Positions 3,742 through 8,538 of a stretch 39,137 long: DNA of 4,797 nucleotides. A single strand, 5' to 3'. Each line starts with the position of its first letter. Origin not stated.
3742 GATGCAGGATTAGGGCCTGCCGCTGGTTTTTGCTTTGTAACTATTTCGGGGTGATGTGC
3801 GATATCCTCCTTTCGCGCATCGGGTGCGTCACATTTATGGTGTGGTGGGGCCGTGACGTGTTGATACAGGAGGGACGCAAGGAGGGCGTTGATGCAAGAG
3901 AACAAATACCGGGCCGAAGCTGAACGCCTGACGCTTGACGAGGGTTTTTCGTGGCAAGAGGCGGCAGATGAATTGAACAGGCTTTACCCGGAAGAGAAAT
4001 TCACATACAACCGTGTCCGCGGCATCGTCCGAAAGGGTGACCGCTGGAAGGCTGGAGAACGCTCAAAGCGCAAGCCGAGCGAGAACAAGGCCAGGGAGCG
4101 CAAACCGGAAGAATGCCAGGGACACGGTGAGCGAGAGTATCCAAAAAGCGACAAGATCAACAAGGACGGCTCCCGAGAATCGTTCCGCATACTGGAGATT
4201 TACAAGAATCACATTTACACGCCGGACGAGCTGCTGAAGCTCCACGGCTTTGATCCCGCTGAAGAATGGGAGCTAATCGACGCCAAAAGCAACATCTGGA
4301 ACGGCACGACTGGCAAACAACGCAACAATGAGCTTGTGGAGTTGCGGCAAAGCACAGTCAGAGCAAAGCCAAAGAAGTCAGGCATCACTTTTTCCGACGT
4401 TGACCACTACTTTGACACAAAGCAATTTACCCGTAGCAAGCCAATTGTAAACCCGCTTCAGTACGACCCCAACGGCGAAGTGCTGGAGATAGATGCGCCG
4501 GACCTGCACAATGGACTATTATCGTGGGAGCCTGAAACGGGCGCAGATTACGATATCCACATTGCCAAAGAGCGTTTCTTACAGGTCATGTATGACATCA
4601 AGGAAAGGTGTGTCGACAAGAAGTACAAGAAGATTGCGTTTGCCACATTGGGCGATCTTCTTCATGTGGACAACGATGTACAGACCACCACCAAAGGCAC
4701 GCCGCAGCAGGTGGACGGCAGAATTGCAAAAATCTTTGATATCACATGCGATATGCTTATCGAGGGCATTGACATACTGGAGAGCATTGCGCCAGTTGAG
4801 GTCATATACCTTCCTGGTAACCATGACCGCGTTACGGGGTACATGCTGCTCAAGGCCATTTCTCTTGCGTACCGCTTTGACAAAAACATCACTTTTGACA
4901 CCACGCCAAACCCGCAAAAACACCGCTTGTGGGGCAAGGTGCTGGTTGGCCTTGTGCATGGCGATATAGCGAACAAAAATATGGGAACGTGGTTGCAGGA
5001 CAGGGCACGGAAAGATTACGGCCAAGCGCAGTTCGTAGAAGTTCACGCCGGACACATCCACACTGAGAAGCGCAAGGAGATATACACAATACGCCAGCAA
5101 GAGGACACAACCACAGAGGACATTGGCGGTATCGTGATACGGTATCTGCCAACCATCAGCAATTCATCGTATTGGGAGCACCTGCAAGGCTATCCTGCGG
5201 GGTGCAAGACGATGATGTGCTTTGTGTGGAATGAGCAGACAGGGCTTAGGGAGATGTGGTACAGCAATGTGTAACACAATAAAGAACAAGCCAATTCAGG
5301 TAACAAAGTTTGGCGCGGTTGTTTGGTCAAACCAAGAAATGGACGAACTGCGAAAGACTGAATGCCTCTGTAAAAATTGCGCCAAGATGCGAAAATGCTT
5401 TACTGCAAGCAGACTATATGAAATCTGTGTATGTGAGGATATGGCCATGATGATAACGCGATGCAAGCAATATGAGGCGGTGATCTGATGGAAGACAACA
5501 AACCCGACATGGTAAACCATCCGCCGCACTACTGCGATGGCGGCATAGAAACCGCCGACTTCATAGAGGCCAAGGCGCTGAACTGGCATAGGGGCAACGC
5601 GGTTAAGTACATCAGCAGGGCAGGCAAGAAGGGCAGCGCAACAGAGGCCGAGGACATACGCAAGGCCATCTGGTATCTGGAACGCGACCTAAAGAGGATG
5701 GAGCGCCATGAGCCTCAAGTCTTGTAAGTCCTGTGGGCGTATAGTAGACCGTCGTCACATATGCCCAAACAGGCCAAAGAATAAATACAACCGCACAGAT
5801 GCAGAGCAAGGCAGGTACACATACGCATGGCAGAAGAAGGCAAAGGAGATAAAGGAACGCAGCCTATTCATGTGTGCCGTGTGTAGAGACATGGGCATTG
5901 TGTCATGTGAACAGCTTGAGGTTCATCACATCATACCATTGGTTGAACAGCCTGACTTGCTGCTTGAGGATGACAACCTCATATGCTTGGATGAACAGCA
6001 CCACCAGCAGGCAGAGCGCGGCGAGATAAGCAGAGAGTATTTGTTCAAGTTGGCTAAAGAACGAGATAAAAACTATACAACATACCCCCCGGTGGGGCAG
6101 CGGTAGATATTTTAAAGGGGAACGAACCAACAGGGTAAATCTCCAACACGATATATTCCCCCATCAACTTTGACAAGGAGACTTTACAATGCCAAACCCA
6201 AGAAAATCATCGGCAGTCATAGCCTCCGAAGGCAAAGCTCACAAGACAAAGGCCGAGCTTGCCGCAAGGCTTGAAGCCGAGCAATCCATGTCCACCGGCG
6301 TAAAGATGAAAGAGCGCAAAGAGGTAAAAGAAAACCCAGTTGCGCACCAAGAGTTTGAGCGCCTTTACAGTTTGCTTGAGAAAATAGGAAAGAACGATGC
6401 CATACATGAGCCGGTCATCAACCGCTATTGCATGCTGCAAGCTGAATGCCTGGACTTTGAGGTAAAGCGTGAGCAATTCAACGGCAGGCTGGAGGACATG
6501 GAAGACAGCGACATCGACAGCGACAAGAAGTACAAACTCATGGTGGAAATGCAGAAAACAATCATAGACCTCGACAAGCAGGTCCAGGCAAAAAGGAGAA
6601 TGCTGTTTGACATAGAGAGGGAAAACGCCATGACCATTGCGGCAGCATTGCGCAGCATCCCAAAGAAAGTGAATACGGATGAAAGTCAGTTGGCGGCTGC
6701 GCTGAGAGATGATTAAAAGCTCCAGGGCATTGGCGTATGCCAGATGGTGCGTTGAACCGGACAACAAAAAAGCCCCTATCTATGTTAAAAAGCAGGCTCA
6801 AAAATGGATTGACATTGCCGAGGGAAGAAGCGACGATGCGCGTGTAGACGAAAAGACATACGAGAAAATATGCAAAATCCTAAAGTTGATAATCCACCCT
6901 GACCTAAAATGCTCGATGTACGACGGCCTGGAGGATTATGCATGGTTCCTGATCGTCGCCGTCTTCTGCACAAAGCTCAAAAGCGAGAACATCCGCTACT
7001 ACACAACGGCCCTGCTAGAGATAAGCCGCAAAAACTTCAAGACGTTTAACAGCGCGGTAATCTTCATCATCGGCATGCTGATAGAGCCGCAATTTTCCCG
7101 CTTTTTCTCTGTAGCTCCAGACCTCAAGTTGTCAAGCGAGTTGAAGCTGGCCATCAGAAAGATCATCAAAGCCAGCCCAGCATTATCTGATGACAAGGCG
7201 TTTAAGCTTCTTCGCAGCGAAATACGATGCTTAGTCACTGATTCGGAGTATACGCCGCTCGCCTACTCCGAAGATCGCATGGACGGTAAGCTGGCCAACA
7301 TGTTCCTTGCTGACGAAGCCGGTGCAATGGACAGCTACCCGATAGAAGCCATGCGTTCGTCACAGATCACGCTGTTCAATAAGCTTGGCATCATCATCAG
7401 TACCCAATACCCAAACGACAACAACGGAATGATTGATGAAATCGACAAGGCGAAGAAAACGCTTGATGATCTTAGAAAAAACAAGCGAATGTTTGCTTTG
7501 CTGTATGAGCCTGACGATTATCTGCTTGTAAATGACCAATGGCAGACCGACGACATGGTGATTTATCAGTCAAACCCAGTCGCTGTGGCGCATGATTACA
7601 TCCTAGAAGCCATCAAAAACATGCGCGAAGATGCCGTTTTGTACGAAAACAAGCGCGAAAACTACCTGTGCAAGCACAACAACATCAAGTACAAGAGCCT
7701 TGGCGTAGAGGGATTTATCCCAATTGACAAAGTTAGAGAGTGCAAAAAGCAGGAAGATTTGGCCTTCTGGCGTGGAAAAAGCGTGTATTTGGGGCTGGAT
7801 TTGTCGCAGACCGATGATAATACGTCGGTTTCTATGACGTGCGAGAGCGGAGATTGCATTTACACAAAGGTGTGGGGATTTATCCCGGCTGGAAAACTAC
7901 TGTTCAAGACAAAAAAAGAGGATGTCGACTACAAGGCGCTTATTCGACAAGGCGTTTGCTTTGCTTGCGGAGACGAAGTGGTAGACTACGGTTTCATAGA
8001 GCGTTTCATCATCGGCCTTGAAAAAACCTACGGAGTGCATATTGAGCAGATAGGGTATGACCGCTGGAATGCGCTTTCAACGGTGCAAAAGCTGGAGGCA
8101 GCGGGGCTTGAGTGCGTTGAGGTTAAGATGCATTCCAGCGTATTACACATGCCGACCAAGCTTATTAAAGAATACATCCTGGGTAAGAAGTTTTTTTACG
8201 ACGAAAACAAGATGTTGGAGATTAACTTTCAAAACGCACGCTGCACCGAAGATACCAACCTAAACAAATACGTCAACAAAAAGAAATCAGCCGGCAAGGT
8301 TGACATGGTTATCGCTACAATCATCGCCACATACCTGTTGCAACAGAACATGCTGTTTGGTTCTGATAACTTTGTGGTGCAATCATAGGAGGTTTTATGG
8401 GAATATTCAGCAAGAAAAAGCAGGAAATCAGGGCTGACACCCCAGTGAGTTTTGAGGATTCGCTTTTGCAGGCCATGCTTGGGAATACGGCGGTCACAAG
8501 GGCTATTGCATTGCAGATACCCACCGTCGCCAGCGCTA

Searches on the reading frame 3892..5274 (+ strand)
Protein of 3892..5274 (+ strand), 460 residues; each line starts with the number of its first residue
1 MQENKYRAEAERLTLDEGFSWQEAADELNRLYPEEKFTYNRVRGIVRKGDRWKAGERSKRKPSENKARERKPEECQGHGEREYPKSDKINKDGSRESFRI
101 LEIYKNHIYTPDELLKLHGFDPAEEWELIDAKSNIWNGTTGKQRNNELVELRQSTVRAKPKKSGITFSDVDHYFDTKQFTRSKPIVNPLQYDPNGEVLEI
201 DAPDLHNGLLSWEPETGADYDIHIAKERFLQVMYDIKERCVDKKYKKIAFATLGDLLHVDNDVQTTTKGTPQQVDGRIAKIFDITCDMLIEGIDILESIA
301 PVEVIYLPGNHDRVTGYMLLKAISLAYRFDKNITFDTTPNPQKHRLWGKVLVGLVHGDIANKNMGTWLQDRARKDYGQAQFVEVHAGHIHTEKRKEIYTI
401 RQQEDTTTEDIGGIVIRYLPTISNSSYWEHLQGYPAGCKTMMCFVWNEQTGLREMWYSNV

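Call 6: search_protein_families(library=pfam, proteins=[window:3892-5274:+], max_evalue=0.01)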
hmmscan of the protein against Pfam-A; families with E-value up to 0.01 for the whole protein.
window:3892-5274:+ (460 aa): 0 families

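Call 11: find_related_loci(query=window:3892-5274:+, collection=viral_contigs, flank=3000)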
Query window:3892-5274:+ (460 aa) in viral_contigs; peptide patterns used: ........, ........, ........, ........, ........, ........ (x = any residue, [..] = any of these).
3 stretches matched a pattern; 1 encode a relative of the query (tblastn E <= 1e-3); 1 distinct loci.
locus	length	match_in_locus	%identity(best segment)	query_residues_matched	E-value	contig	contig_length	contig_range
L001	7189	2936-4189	50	20-460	6e-138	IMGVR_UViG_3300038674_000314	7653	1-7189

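Call 13: find_homologous_proteins(query=window:3892-5274:+)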
Query window:3892-5274:+ (460 aa): 210 proteins with E <= 0.001 among 4368 candidates; the best 120 are listed.
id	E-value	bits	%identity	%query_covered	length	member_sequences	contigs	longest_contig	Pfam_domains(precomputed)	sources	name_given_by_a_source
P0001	0.0e+0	1080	100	100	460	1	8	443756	-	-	-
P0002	2.2e-200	685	66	98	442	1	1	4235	-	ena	-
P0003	7.2e-164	564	54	99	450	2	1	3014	-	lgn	-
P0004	6.2e-162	558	56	98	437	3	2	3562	-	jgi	jgi:hypothetical protein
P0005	1.7e-150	520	54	98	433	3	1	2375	-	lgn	-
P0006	3.8e-147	509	51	97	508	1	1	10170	-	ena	-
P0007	2.5e-144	500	53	99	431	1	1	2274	-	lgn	-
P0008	4.2e-142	492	56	86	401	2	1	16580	-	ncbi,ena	-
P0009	2.5e-139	483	51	98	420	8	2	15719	-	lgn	-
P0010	3.3e-139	483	51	100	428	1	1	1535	-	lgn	-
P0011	1.9e-138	480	50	99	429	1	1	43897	-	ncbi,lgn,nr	ncbi:MAG: hypothetical protein PHE79_05020 [Eubacteriales bacterium]|nr:hypothetical protein [Eubact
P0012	7.3e-138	479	50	99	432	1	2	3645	-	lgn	-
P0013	1.0e-137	478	50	100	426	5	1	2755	-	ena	-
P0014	4.4e-136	473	48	99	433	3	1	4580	-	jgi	-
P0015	5.9e-136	472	51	98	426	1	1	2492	-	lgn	-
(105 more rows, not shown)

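Call 17: find_related_loci(query=A1, collection=genome_contigs, flank=3000)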
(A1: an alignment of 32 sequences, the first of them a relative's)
Query A1 (460 aa) in genome_contigs; peptide patterns used: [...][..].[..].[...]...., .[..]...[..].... (x = any residue, [..] = any of these).
81 stretches matched a pattern; 4 encode a relative of the query (tblastn E <= 1e-3); 4 distinct loci.
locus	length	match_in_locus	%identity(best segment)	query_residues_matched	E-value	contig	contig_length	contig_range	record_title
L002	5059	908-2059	56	64-460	1e-146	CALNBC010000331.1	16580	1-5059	MAG TPA_asm: uncultured Clostridia bacterium isolate SRR1561994_bin.85_CONCOCT_v1.1_MAG genome assembly, contig: ERZ7240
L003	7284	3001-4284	50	6-460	2e-140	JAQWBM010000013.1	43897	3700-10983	MAG: Eubacteriales bacterium isolate STF2_22 NODE_1681_length_43897_cov_33.993854_Sandtown_F2, whole genome shotgun sequ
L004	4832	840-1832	49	110-457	2e-105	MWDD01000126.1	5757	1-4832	MAG: bacterium ADurb.Bin157 isolate ADurb.Bin157 BWY02_contig000126, whole genome shotgun sequence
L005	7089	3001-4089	33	73-455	1e-67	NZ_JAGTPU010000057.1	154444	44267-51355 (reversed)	Bacillus sp. Bva_UNVM-123 Contig_3, whole genome shotgun sequence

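Call 18: find_related_loci(query=A1, collection=metagenome_contigs, flank=3000)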
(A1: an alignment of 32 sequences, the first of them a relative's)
Query A1 (460 aa) in metagenome_contigs; peptide patterns used: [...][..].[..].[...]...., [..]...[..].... (x = any residue, [..] = any of these).
258 stretches matched a pattern; 84 encode a relative of the query (tblastn E <= 1e-3); the best 80 are kept; 79 distinct loci.
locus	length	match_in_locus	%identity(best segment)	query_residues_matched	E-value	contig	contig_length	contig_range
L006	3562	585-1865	56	9-460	3e-176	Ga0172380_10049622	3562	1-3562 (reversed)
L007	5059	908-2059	56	64-460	1e-145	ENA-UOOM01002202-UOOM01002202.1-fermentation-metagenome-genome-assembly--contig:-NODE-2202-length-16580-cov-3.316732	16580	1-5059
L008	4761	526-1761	50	8-460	1e-143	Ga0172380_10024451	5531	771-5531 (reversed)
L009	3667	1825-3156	49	1-460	3e-146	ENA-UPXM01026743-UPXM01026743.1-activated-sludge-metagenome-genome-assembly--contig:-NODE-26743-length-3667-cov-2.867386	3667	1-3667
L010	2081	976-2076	55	8-396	5e-151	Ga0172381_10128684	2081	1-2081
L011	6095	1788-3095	50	9-460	7e-140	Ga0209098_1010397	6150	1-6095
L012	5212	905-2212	50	9-460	3e-140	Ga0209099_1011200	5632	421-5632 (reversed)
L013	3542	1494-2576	57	92-460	2e-142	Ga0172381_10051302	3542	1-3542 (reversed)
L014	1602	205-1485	48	9-460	1e-147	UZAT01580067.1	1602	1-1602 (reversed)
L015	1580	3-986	57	127-460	1e-138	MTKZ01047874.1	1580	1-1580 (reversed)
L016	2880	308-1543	44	9-460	1e-130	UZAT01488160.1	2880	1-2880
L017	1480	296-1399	52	80-460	1e-135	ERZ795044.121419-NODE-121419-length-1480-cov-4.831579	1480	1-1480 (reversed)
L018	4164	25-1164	51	70-460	3e-123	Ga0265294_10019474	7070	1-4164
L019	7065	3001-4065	51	88-460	3e-121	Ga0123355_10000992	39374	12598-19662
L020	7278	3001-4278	43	2-460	2e-119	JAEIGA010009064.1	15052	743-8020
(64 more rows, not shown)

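Call 19: find_encoding_contigs(protein=P0001, flank=6000, max_places=10)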
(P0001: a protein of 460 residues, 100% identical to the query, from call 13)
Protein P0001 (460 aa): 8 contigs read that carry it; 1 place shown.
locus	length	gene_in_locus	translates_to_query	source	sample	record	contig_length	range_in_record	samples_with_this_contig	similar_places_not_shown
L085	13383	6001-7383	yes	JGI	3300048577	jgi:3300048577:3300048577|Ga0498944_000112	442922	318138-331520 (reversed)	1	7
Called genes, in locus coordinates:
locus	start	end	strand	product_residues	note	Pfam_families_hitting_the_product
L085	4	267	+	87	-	-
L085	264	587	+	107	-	PF11417:G39P_N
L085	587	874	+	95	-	-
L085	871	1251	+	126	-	-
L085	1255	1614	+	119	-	-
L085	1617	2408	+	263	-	-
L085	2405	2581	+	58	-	-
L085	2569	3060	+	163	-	-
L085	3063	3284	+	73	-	-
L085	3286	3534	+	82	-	-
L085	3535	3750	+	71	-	-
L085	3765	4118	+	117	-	-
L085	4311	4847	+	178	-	-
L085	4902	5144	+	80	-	-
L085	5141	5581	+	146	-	-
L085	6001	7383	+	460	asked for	-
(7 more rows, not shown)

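Call 23: find_encoding_contigs(protein=P0002, flank=5000, max_places=5)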
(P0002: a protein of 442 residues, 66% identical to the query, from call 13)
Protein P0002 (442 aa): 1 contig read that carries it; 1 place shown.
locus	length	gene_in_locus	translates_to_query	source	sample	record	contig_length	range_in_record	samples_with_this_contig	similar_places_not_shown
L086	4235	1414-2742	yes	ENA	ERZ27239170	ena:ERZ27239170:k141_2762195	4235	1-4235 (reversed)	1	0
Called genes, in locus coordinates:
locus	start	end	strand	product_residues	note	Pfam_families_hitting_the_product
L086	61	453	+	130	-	-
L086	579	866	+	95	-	PF13597:NRDD (weak)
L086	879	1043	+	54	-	-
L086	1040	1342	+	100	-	-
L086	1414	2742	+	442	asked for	-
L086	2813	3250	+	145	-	-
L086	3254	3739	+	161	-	-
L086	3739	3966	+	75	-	-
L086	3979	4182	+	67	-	-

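Call 43: search_protein_families(library=phrogs, proteins=[window:3892-5274:+], max_evalue=0.001)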
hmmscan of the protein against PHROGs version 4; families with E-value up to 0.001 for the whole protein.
window:3892-5274:+ (460 aa): 5 families
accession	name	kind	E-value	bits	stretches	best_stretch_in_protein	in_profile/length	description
phrog_704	-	DNA, RNA and nucleotide metabolism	6.2e-63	214.2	1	13-451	14-377/390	DNA repair exonuclease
phrog_284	-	DNA, RNA and nucleotide metabolism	2.2e-18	67.4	1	124-451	54-385/398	exonuclease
phrog_21891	-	unknown function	7.6e-11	43.8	1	315-409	3-104/130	-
phrog_20762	-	unknown function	4.8e-07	31.1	1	336-397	4-67/117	-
phrog_22571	-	unknown function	0.00043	21.5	0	354-447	2-81/92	-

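Call 44: search_solved_structures(query=A1, max_evalue=0.01)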
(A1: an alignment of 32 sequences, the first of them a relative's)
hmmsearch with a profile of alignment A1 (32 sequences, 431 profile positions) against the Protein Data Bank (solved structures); distinct sequences matched with E-value up to 0.01: 0.

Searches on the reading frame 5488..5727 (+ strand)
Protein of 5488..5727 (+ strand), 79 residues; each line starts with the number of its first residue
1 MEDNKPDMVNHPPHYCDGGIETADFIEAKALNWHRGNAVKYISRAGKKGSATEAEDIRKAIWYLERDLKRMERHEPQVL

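Call 6: search_protein_families(library=pfam, proteins=[window:5488-5727:+], max_evalue=0.01)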
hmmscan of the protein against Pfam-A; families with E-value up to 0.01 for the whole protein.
window:5488-5727:+ (79 aa): 1 family
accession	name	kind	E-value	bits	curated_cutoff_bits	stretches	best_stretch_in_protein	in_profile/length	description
PF11753.13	DUF3310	-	1.2e-14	54.5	24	1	9-65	1-60/60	Protein of unknwon function (DUF3310)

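Call 43: search_protein_families(library=phrogs, proteins=[window:5488-5727:+], max_evalue=0.001)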
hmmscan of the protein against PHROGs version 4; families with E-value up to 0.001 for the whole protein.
window:5488-5727:+ (79 aa): 25 families
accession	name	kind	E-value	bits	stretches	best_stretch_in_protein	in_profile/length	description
phrog_236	-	other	5.6e-27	96.4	1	2-76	234-310/431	nucleotide kinase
phrog_4897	-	other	7.3e-23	82.7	1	2-75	108-184/186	kinase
phrog_1689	-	other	3.8e-18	67.2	1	4-74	162-237/243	nucleotide kinase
phrog_11324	-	other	1.6e-16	62.1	1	5-73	7-73/139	nucleotide kinase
phrog_11450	-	unknown function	1e-14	55.3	1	6-74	323-391/394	-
phrog_4472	-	other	5.7e-14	52.9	1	7-76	12-82/100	nucleotide kinase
phrog_2387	-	other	6.1e-13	50.2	1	7-74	3-74/147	nucleotide kinase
phrog_4943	-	unknown function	5.3e-12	47.5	1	3-73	85-161/166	-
phrog_5839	-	unknown function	1.6e-11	45.3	1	7-74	6-72/128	-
phrog_18538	-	unknown function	1.9e-11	45.2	1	7-70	3-70/159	-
phrog_26005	-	unknown function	2.9e-11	44.3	1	5-72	240-307/310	-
phrog_2781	-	unknown function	4.1e-11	44.4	1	3-74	171-247/253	-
phrog_25460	-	unknown function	1e-10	42.5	1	11-71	79-140/144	-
phrog_4824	-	unknown function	8.4e-10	39.8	1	10-70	7-62/128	-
phrog_13649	-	unknown function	2.6e-08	35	1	7-68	4-63/127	-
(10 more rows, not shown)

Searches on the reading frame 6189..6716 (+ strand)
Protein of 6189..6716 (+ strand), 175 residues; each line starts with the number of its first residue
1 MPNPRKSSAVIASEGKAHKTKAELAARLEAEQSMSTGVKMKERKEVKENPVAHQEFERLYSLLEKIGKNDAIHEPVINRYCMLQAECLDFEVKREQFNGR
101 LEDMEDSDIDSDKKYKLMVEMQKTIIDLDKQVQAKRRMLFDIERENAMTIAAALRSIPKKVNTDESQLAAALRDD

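Call 6: search_protein_families(library=pfam, proteins=[window:6189-6716:+], max_evalue=0.01)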
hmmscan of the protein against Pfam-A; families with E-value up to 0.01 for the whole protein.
window:6189-6716:+ (175 aa): 0 families

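Call 43: search_protein_families(library=phrogs, proteins=[window:6189-6716:+], max_evalue=0.001)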
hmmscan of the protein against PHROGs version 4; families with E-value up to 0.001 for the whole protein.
window:6189-6716:+ (175 aa): 2 families
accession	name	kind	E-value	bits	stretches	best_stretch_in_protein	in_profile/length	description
phrog_83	-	head and packaging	2.7e-05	24.7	1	1-87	42-127/246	terminase small subunit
phrog_21513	-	unknown function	0.00077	20.3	0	107-159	34-86/190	-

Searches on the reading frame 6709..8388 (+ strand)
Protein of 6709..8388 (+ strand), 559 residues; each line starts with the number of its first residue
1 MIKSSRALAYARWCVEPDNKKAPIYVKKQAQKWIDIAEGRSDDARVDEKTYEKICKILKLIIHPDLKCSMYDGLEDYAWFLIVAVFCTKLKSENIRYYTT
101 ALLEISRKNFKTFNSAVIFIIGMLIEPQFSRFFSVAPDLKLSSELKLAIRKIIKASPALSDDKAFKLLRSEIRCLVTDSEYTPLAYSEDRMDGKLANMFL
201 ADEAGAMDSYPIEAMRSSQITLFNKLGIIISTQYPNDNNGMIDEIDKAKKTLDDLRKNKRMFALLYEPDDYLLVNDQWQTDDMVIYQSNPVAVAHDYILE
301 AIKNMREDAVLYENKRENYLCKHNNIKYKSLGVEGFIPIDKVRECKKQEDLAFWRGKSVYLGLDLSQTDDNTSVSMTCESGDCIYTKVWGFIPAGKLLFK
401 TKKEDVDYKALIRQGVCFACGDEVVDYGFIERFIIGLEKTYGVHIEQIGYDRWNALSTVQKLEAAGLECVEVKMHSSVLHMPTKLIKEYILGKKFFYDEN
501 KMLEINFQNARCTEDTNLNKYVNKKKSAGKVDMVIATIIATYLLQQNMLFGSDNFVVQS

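Call 6: search_protein_families(library=pfam, proteins=[window:6709-8388:+], max_evalue=0.01)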
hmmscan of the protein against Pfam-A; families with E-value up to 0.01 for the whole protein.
window:6709-8388:+ (559 aa): 2 families
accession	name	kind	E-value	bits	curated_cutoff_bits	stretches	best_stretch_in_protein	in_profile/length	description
PF20441.4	TerL_nuclease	-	4.5e-27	95.4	24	1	262-541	8-279/286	Terminase large subunit, endonuclease domain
PF03354.21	TerL_ATPase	-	3.3e-13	50.2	23.7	1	80-249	5-177/178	Terminase large subunit, ATPase domain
